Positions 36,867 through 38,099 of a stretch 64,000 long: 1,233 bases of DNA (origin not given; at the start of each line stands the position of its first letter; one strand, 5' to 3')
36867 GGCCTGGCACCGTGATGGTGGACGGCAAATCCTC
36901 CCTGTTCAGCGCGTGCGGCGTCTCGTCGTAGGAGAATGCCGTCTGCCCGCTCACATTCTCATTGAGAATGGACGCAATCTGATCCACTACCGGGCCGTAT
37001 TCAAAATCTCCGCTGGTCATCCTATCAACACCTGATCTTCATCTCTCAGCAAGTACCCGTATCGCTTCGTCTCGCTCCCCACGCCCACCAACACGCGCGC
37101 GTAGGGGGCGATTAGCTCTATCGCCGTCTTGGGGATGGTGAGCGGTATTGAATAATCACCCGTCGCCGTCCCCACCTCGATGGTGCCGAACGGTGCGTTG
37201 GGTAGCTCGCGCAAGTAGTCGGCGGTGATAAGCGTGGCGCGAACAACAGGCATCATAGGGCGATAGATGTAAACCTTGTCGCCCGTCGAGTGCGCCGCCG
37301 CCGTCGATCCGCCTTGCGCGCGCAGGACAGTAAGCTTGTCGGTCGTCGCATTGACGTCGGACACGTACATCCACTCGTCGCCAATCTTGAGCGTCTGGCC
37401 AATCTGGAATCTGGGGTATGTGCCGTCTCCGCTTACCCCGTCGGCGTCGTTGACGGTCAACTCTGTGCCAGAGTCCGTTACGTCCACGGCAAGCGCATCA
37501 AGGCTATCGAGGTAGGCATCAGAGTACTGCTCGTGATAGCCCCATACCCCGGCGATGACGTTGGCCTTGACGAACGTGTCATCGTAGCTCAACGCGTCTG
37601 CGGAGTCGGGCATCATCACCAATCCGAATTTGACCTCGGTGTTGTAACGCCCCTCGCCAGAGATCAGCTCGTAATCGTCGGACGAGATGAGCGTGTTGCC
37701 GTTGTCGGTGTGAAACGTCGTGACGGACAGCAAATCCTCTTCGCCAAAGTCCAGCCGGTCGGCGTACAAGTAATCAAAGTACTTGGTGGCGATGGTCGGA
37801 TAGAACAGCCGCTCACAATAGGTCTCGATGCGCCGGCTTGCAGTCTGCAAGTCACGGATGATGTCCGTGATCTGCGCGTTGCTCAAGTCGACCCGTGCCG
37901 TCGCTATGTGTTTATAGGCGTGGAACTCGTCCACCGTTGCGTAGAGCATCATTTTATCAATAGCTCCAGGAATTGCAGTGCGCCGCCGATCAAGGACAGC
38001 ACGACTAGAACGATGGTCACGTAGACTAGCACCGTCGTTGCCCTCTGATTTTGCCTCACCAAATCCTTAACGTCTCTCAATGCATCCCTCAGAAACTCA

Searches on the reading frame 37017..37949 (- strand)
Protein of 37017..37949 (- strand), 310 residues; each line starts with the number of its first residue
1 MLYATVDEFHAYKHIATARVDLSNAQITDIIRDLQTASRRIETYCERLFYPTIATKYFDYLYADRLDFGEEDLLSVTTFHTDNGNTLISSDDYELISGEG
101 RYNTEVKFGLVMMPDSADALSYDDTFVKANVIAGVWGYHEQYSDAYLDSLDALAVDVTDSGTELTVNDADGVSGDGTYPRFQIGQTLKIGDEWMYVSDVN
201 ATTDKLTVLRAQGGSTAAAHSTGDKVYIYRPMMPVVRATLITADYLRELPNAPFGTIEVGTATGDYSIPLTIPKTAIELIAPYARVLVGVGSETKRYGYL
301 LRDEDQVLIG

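Call 24: search_protein_families(library=phrogs, proteins=[window:37017-37949:-], max_evalue=0.00001)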
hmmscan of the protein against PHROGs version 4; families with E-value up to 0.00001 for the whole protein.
window:37017-37949:- (310 aa): 3 families
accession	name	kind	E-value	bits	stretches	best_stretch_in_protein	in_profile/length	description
phrog_7578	-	unknown function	5.6e-08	33.1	1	184-244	51-114/300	-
phrog_1101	-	tail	9.6e-07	28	1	153-229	559-631/1405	tail protein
phrog_442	-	connector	7.4e-06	26.5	0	25-100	103-179/270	head-tail adaptor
